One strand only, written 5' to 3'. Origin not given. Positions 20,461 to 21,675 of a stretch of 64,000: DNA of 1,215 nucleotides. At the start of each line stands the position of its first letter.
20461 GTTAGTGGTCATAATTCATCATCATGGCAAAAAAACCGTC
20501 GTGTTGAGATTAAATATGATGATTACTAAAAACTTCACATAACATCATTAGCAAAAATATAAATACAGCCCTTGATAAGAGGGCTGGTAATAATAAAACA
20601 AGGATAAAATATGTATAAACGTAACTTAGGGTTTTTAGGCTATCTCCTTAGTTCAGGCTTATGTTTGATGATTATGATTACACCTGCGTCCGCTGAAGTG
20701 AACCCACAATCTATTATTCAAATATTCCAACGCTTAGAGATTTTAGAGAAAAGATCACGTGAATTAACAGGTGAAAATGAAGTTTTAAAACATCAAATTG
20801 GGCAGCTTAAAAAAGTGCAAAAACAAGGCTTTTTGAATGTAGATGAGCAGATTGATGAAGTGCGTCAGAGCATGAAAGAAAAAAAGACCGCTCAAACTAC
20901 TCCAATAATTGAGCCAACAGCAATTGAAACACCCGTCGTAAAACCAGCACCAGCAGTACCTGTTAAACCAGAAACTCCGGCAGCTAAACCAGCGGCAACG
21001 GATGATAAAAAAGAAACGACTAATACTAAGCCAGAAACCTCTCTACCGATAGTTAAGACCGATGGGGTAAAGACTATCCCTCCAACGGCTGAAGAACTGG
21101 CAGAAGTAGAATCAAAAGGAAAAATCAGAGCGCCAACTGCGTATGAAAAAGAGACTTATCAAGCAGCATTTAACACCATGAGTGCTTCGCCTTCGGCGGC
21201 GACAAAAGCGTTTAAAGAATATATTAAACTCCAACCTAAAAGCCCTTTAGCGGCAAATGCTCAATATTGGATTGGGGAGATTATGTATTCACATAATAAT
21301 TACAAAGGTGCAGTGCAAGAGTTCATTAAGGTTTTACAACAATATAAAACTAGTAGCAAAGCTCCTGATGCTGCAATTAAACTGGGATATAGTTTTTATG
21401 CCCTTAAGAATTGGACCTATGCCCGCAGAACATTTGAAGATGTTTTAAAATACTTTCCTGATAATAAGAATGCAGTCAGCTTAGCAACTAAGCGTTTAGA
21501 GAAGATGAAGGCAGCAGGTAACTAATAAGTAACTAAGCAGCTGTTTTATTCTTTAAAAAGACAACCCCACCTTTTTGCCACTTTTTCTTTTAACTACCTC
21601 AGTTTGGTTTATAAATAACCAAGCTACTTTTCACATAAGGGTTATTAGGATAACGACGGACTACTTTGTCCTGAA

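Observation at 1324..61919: Dispersed, strictly intergenic, strand-specific C-rich repeat family marking gene 3' ends (15 clear + 3 degenerate copies in 64 kb)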

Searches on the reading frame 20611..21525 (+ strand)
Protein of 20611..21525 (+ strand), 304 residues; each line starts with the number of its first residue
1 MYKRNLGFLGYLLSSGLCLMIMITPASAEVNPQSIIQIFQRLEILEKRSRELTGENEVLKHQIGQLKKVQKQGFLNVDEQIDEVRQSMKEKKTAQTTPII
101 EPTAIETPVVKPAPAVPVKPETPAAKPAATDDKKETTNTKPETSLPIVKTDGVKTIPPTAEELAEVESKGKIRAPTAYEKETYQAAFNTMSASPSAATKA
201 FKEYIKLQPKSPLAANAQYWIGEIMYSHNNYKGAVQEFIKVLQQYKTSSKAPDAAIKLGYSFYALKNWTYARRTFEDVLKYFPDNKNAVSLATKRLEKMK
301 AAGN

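Call 23: find_homologous_proteins(query=window:20611-21525:+, max_evalue=1e-20)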
Query window:20611-21525:+ (304 aa): 224 proteins with E <= 1e-20 among 3848 candidates; the best 120 are listed.
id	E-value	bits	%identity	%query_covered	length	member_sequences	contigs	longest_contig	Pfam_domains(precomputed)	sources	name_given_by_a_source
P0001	2.5e-193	659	100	100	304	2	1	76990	PF16331.11,PF13432.13,PF07719.24,PF13174.13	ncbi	ncbi:MAG: tol-pal system protein YbgF [Cocleimonas sp.]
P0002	1.5e-176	604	92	100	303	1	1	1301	PF16331.11,PF13432.13,PF07719.24,PF13174.13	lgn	-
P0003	2.5e-158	544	84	100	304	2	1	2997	PF16331.11,PF13432.13,PF07719.24,PF13174.13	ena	-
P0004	5.6e-155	533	83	100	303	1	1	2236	PF16331.11,PF13432.13,PF07719.24,PF13174.13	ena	-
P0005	1.6e-153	528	82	100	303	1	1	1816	PF16331.11,PF13432.13,PF07719.24,PF13174.13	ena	-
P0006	2.9e-153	527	82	100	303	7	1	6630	PF16331.11,PF13432.13,PF07719.24,PF13174.13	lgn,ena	-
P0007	3.4e-145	501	76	100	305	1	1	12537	PF16331.11,PF13432.13,PF07719.24,PF13174.13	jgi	-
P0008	7.5e-142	490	72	100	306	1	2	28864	PF16331.11,PF13432.13,PF07719.24,PF13174.13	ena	-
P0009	9.0e-136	470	76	100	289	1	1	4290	PF16331.11,PF13432.13,PF07719.24,PF13174.13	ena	-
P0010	8.2e-135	467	76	100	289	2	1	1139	PF16331.11,PF13432.13,PF07719.24,PF13174.13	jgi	jgi:tol-pal system protein YbgF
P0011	3.3e-133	461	74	100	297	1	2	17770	PF16331.11,PF13432.13,PF07719.24,PF13174.13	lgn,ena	-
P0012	6.0e-132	457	73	100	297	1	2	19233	PF16331.11,PF13432.13,PF07719.24,PF13174.13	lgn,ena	-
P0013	1.1e-131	456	74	100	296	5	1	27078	PF16331.11,PF13525.13,PF13432.13,PF07719.24,PF13174.13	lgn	-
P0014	1.1e-131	456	74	100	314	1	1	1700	PF16331.11,PF13432.13,PF07719.24,PF13174.13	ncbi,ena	-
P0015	1.6e-129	449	72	100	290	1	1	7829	PF16331.11,PF13432.13,PF07719.24,PF13174.13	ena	-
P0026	3.7e-122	425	71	100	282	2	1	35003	PF13432.13,PF07719.24,PF13174.13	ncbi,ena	-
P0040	1.3e-110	387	66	100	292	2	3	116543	PF13432.13,PF07719.24,PF13174.13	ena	-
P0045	5.5e-105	369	62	100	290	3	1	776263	PF16331.11,PF13432.13,PF07719.24,PF13174.13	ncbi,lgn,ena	-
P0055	9.0e-101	355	63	96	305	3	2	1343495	PF16331.11,PF13432.13,PF07719.24,PF13174.13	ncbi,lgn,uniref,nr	ncbi:hypothetical protein GCM10009133_32420 [Cocleimonas flava]|uniref:Cell division coordinator Cpo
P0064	6.4e-99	349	63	95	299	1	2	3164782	PF16331.11,PF13432.13,PF07719.24,PF13174.13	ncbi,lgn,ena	ncbi:MAG: tol-pal system protein YbgF [Cocleimonas sp.]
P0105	2.3e-90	321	62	91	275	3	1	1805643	PF16331.11,PF13525.13,PF13432.13,PF07719.24,PF13174.13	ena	-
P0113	1.9e-89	318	56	96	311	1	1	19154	PF14559.13,PF16331.11,PF13432.13,PF07719.24,PF13174.13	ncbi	-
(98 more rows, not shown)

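Call 24: find_encoding_contigs(protein=P0055, flank=10000, max_places=2)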
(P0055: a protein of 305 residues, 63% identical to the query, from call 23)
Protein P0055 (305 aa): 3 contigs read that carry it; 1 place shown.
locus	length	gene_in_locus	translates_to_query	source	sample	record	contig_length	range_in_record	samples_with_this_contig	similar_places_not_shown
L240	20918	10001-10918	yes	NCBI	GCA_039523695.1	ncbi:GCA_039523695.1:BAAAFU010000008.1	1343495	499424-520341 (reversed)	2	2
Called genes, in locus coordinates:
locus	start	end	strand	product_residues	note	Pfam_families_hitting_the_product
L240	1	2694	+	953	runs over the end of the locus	PF18339:Tudor_1_RapA, PF18337:Tudor_RapA, PF00176:SNF2-rel_dom, PF00270:DEAD (weak), PF04851:ResIII, PF00271:Helicase_C, PF12137:RapA_C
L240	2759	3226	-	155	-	PF14489:QueF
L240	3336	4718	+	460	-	PF01553:Acyltransferase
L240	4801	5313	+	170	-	PF13279:4HBT_2, PF03061:4HBT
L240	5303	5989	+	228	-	PF01618:MotA_ExbB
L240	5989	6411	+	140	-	PF02472:ExbD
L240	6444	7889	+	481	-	-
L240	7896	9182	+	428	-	PF26550:Tricorn_2nd, PF00930:DPPIV_N (faint), PF25174:Beta-prop_THOC3 (weak), PF26549:Tricorn_N (weak), PF07676:PD40, PF26549:Tricorn_N, PF26550:Tricorn_2nd (weak), PF07676:PD40, +2 more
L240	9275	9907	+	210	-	PF00691:OmpA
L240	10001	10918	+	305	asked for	PF16331:TolA_bind_tri, PF13174:TPR_6 (faint), PF07719:TPR_2 (faint), PF13432:TPR_16 (faint)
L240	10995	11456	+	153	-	PF02566:OsmC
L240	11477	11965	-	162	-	PF05036:SPOR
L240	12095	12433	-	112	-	-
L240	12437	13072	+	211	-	PF01323:DSBA, PF13743:Thioredoxin_5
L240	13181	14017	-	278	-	PF00459:Inositol_P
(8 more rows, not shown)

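Call 25: find_encoding_contigs(protein=P0064, flank=10000, max_places=2)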
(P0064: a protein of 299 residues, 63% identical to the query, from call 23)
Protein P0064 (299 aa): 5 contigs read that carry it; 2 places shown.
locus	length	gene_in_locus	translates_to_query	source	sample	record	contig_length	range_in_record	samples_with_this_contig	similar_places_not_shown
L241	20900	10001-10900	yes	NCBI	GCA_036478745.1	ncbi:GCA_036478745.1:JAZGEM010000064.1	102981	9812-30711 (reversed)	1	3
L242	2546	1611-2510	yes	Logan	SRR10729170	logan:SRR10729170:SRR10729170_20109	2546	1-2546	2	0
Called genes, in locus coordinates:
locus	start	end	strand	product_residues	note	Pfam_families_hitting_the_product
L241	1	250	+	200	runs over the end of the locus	PF01330:RuvA_N, PF00633:HHH (faint), PF21176:RecR_HhH (faint), PF14520:HHH_5, PF07499:RuvA_C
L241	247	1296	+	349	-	PF05496:RuvB_N, PF00004:AAA, PF07728:AAA_5 (weak), PF17864:AAA_lid_4, PF05491:WHD_RuvB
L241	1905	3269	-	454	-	PF07602:DUF1565 (weak), PF22842:Pel9A-like_beta_helix, PF05048:NosD (weak), PF13229:Beta_helix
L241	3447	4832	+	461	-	PF01553:Acyltransferase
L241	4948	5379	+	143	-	PF01643:Acyl-ACP_TE (weak), PF13279:4HBT_2, PF03061:4HBT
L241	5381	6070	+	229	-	PF01618:MotA_ExbB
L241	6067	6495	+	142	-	PF02472:ExbD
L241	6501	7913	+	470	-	-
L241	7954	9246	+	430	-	PF26550:Tricorn_2nd, PF00930:DPPIV_N (faint), PF26549:Tricorn_N, PF07676:PD40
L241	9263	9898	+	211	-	PF00691:OmpA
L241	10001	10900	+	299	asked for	PF16331:TolA_bind_tri, PF07719:TPR_2 (faint), PF13174:TPR_6 (faint), PF13432:TPR_16 (faint)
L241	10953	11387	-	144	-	PF05036:SPOR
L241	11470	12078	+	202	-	PF01323:DSBA, PF13743:Thioredoxin_5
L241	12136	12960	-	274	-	PF00459:Inositol_P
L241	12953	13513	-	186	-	PF00293:NUDIX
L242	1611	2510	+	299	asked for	PF16331:TolA_bind_tri, PF07719:TPR_2 (faint), PF13174:TPR_6 (faint), PF13432:TPR_16 (faint)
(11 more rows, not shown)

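Call 26: find_encoding_contigs(protein=P0008, flank=10000, max_places=2)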
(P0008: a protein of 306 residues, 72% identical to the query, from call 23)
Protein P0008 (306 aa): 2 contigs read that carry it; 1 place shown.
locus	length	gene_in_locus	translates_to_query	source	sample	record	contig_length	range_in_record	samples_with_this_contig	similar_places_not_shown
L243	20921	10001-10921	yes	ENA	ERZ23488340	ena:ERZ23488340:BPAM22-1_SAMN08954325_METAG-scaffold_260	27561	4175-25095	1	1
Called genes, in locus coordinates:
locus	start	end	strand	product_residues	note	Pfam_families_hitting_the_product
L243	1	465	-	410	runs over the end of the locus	PF28597:T2SSF_N, PF00482:T2SSF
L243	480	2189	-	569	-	PF05157:MshEN, PF00437:T2SSE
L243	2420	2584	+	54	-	PF00301:Rubredoxin, PF21349:RUBY_RBDX (faint)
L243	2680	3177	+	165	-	PF02075:RuvC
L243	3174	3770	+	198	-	PF01330:RuvA_N, PF00633:HHH (faint), PF21176:RecR_HhH (faint), PF14520:HHH_5, PF07499:RuvA_C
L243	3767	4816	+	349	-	PF05496:RuvB_N, PF00004:AAA, PF07728:AAA_5 (weak), PF17864:AAA_lid_4, PF05491:WHD_RuvB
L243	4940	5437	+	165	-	PF13279:4HBT_2, PF03061:4HBT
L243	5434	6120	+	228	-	PF01618:MotA_ExbB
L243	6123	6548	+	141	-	PF02472:ExbD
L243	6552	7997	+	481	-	-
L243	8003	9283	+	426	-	PF04052:TolB_N (faint), PF26550:Tricorn_2nd, PF26549:Tricorn_N, PF07676:PD40, PF26549:Tricorn_N, PF26550:Tricorn_2nd (weak), PF26549:Tricorn_N, PF07676:PD40, +2 more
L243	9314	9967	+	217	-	PF00691:OmpA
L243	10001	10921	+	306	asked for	PF16331:TolA_bind_tri (weak), PF07719:TPR_2 (faint), PF13174:TPR_6 (faint), PF13432:TPR_16 (faint)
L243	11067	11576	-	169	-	PF05036:SPOR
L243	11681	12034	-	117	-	-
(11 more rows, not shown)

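Call 27: find_encoding_contigs(protein=P0026, flank=10000, max_places=2)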
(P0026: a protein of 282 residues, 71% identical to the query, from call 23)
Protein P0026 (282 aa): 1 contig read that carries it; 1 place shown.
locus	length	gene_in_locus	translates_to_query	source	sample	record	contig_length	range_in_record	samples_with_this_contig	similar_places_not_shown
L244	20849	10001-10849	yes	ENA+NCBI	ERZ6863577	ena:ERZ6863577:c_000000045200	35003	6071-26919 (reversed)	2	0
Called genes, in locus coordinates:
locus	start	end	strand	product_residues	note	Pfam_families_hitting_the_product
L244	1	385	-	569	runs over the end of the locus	PF05157:MshEN, PF00437:T2SSE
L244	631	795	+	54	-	PF00301:Rubredoxin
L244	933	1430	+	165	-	PF02075:RuvC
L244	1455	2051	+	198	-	PF01330:RuvA_N, PF00633:HHH (faint), PF21176:RecR_HhH (faint), PF14520:HHH_5, PF07499:RuvA_C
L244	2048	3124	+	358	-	PF05496:RuvB_N, PF00004:AAA, PF07728:AAA_5 (weak), PF17864:AAA_lid_4, PF05491:WHD_RuvB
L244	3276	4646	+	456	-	PF01553:Acyltransferase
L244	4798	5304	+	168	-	PF13279:4HBT_2, PF03061:4HBT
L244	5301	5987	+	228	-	PF01618:MotA_ExbB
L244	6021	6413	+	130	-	PF02472:ExbD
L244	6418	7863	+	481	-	-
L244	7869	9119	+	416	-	PF04052:TolB_N (faint), PF26550:Tricorn_2nd, PF00930:DPPIV_N (faint), PF26549:Tricorn_N, PF07676:PD40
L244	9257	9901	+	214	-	PF00691:OmpA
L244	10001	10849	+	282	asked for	PF13174:TPR_6 (faint), PF07719:TPR_2 (faint), PF13432:TPR_16 (faint)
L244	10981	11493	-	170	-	PF05036:SPOR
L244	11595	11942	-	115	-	-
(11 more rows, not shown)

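Call 42: find_encoding_contigs(protein=P0040, flank=10000, max_places=1)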
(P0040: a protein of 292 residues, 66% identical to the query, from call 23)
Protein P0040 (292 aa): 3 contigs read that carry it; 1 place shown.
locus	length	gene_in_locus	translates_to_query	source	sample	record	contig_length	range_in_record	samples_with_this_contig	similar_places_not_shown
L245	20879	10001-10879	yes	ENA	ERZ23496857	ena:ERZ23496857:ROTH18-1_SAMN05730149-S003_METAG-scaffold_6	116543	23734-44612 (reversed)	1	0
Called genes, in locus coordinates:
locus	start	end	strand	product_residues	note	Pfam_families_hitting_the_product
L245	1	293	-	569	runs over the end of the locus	PF05157:MshEN, PF00437:T2SSE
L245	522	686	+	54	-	PF00301:Rubredoxin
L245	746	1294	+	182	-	PF02075:RuvC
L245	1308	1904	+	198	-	PF01330:RuvA_N, PF00633:HHH (faint), PF21176:RecR_HhH (faint), PF14520:HHH_5, PF07499:RuvA_C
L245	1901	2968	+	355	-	PF05496:RuvB_N, PF00004:AAA, PF07728:AAA_5 (weak), PF17864:AAA_lid_4, PF05491:WHD_RuvB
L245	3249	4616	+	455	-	PF01553:Acyltransferase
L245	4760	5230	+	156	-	PF13279:4HBT_2, PF03061:4HBT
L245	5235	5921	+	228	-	PF01618:MotA_ExbB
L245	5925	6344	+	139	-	PF02472:ExbD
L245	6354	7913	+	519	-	-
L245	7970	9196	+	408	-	PF00930:DPPIV_N (faint), PF26550:Tricorn_2nd, PF07676:PD40 (weak), PF26549:Tricorn_N, PF07676:PD40, PF26549:Tricorn_N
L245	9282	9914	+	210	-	PF00691:OmpA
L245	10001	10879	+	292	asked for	PF13174:TPR_6 (faint), PF07719:TPR_2 (faint), PF13432:TPR_16 (faint)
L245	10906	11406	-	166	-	PF05036:SPOR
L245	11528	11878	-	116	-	-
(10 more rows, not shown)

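Call 43: find_encoding_contigs(protein=P0045, flank=10000, max_places=1)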
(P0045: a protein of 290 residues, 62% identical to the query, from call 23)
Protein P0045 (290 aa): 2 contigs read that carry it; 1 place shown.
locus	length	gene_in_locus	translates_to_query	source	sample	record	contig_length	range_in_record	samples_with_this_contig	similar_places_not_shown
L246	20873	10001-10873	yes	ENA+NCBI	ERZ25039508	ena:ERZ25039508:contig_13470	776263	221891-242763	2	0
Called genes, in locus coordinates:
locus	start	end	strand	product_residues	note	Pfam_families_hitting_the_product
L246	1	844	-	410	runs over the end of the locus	PF28597:T2SSF_N, PF00482:T2SSF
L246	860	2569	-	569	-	PF05157:MshEN, PF00437:T2SSE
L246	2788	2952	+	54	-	PF00301:Rubredoxin, PF21349:RUBY_RBDX (faint)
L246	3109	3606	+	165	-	PF02075:RuvC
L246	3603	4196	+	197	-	PF01330:RuvA_N, PF00633:HHH (faint), PF14520:HHH_5, PF21176:RecR_HhH (faint), PF07499:RuvA_C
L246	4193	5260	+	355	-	PF05496:RuvB_N, PF00004:AAA, PF07728:AAA_5 (weak), PF17864:AAA_lid_4, PF05491:WHD_RuvB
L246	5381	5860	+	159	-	PF13279:4HBT_2, PF03061:4HBT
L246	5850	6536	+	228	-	PF01618:MotA_ExbB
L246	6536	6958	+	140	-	PF02472:ExbD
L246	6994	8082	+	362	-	-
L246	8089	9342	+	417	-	PF04052:TolB_N (weak), PF26550:Tricorn_2nd, PF00930:DPPIV_N (faint), PF26549:Tricorn_N, PF07676:PD40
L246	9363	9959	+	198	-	PF00691:OmpA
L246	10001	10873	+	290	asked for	PF16331:TolA_bind_tri, PF13174:TPR_6 (faint), PF07719:TPR_2 (faint), PF13432:TPR_16 (faint)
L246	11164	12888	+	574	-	PF00486:Trans_reg_C, PF07719:TPR_2 (faint), PF00515:TPR_1 (faint), PF13181:TPR_8 (faint), PF13428:TPR_14 (faint), PF13432:TPR_16 (faint), PF21033:RMD1-3 (faint), PF23914:TPR_CcmH_CycH (faint), +3 more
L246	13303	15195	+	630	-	PF00486:Trans_reg_C, PF00515:TPR_1 (faint), PF07719:TPR_2 (faint), PF12895:ANAPC3 (faint), PF13181:TPR_8 (faint), PF13414:TPR_11 (faint), PF13428:TPR_14 (faint), PF14559:TPR_19 (weak), +3 more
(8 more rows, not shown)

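Call 44: find_encoding_contigs(protein=P0105, flank=10000, max_places=1)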
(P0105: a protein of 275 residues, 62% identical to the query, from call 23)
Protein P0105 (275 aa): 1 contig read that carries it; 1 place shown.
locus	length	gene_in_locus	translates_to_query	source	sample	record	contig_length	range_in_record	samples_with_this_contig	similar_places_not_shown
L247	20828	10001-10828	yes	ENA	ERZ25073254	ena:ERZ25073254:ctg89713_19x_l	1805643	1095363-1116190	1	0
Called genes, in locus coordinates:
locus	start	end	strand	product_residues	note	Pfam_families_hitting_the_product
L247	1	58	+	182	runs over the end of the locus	PF02325:CCB3_YggT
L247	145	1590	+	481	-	PF03062:MBOAT, PF13813:MBOAT_2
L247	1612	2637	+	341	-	-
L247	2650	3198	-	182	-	-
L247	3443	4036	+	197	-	PF06572:DUF1131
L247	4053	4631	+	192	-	PF03831:YjdM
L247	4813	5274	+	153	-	PF13279:4HBT_2, PF03061:4HBT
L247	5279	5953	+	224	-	PF01618:MotA_ExbB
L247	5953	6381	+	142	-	PF02472:ExbD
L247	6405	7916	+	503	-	-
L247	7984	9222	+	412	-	PF26550:Tricorn_2nd, PF10647:Gmad1 (faint), PF00930:DPPIV_N (faint), PF25174:Beta-prop_THOC3 (faint), PF07676:PD40 (weak), PF26549:Tricorn_N, PF07676:PD40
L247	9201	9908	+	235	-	PF00691:OmpA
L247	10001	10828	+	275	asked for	PF16331:TolA_bind_tri, PF13525:YfiO (faint), PF13174:TPR_6 (faint), PF13432:TPR_16 (faint), PF07719:TPR_2 (faint)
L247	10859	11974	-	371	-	PF01098:FTSW_RODA_SPOVE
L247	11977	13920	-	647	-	PF03717:PBP_dimer, PF00905:Transpeptidase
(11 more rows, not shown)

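Call 45: find_encoding_contigs(protein=P0113, flank=10000, max_places=1)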
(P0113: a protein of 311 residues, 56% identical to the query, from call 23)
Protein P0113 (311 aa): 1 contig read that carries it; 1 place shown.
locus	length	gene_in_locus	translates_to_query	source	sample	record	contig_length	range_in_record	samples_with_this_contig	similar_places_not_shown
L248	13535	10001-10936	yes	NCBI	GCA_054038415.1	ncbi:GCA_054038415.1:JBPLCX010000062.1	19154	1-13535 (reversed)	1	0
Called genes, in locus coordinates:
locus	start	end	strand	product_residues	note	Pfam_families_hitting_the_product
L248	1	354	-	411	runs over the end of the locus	PF28597:T2SSF_N, PF00482:T2SSF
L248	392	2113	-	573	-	PF05157:MshEN, PF00437:T2SSE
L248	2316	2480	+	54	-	PF00301:Rubredoxin, PF21349:RUBY_RBDX (faint)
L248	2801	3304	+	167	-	PF02075:RuvC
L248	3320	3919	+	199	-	PF01330:RuvA_N, PF00633:HHH (faint), PF21176:RecR_HhH (faint), PF14520:HHH_5, PF07499:RuvA_C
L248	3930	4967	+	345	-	PF05496:RuvB_N, PF00004:AAA, PF07728:AAA_5 (weak), PF17864:AAA_lid_4, PF05491:WHD_RuvB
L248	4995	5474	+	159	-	PF13279:4HBT_2, PF03061:4HBT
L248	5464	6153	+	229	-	PF01618:MotA_ExbB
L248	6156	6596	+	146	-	PF02472:ExbD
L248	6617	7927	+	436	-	-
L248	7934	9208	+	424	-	PF26550:Tricorn_2nd, PF00930:DPPIV_N (faint), PF26550:Tricorn_2nd, PF07676:PD40, PF26549:Tricorn_N, PF07676:PD40 (weak)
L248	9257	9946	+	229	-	PF00691:OmpA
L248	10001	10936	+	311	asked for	PF13174:TPR_6 (faint), PF16331:TolA_bind_tri, PF07719:TPR_2 (faint), PF13432:TPR_16 (faint), PF14559:TPR_19 (faint)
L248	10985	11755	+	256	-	PF03629:SASA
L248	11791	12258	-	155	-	PF03625:DUF302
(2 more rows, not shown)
